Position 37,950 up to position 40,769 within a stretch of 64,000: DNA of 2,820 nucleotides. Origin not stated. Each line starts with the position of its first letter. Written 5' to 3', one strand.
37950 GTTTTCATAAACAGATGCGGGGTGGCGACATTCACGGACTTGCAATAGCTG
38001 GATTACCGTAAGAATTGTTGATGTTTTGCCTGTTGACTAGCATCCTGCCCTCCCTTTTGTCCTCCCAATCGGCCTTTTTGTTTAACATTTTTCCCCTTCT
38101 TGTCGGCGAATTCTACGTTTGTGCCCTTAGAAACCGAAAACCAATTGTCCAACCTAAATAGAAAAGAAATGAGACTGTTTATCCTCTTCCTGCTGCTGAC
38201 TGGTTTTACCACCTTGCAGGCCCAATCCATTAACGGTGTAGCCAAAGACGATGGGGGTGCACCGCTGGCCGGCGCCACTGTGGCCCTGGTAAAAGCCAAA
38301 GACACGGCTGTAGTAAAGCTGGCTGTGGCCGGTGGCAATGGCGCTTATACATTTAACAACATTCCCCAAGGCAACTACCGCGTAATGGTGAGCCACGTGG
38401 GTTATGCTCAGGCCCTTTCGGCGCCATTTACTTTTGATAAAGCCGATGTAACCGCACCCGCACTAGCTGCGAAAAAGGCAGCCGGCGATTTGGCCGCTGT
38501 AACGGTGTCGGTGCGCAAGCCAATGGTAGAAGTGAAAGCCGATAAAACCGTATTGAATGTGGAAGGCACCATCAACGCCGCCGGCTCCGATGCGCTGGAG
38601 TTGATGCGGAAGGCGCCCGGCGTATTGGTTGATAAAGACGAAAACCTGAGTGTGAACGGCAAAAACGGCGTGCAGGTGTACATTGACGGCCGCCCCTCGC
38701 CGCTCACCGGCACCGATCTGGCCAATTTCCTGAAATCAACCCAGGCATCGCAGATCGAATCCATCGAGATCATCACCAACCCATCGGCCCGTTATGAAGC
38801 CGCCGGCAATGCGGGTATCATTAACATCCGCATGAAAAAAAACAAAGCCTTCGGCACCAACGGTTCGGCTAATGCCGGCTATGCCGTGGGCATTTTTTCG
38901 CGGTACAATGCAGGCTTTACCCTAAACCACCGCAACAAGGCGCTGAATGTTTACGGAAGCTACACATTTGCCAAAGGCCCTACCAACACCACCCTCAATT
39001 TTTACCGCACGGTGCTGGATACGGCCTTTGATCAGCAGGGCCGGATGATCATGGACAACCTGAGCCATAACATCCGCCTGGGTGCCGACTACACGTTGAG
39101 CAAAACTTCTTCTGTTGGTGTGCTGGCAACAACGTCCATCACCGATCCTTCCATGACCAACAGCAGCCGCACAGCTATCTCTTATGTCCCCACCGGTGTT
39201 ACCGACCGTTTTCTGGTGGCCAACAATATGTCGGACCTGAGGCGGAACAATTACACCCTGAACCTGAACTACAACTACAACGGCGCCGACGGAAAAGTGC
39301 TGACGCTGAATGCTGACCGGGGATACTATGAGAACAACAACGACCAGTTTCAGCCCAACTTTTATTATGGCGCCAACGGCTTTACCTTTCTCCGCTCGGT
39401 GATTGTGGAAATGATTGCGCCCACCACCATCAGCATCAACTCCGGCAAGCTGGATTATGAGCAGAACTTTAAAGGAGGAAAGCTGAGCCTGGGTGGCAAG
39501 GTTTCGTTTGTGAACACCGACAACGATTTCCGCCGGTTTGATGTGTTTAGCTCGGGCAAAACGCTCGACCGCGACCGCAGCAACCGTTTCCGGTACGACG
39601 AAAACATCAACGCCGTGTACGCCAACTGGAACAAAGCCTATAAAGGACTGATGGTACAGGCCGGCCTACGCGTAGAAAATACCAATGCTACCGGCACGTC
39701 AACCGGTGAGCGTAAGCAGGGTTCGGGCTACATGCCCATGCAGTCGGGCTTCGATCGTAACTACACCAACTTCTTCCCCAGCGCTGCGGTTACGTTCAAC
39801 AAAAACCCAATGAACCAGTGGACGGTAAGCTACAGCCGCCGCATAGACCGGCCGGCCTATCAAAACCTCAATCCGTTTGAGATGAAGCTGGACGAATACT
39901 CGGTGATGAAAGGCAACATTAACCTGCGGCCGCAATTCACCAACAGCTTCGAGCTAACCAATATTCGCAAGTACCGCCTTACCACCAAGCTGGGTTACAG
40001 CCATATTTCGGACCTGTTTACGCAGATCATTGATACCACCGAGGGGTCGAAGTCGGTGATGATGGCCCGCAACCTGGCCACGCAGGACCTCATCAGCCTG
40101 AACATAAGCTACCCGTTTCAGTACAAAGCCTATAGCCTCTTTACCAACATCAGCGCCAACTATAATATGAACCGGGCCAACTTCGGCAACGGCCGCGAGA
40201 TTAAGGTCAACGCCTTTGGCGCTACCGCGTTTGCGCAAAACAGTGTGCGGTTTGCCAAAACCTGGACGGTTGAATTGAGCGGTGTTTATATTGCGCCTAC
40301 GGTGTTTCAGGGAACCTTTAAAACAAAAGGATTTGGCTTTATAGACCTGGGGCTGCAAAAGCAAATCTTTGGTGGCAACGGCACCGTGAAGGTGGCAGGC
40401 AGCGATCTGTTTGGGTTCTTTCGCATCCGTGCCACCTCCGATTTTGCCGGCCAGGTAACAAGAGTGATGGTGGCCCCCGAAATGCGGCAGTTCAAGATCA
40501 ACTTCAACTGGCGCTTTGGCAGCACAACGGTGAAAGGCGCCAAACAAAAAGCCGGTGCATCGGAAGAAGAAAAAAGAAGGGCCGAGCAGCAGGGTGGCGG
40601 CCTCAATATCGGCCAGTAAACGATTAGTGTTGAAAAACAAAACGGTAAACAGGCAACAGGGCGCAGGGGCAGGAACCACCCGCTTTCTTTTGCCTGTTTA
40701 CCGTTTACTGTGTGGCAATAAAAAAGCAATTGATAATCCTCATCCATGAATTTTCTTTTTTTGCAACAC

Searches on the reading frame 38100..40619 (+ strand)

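Call 3: search_protein_families(library=pfam, proteins=[window:38100-40619:+], max_evalue=0.1)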
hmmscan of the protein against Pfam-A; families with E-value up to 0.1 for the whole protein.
window:38100-40619:+ (839 aa): 8 families
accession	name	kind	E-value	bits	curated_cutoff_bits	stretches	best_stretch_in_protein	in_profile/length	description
PF14905.12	OMP_b-brl_3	-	1.1e-85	288.6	27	1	397-804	6-408/408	Outer membrane protein beta-barrel family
PF00593.30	TonB_dep_Rec_b-barrel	-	1.6e-16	61.6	27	1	365-645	42-306/436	TonB dependent receptor-like, beta-barrel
PF13620.12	CarboxypepD_reg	-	1.5e-12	48.1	32.3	1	43-117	1-74/82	Carboxypeptidase regulatory-like domain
PF13715.12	CarbopepD_reg_2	-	1.8e-07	31.5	32.2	1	45-105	2-58/88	CarboxypepD_reg-like domain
PF17210.9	SdrD_B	-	2.6e-07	31.2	29.7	1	45-105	14-73/112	SdrD B-like domain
PF07715.20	Plug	-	5e-06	27.4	23.9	1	149-239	9-106/107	TonB-dependent Receptor Plug Domain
PF17802.7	SpaA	-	3.9e-05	24.2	23.1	1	50-95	9-56/91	Prealbumin-like fold domain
PF08400.16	phage_tail_N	-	0.043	14.3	26.6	0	43-104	4-69/134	Prophage tail fibre N-terminal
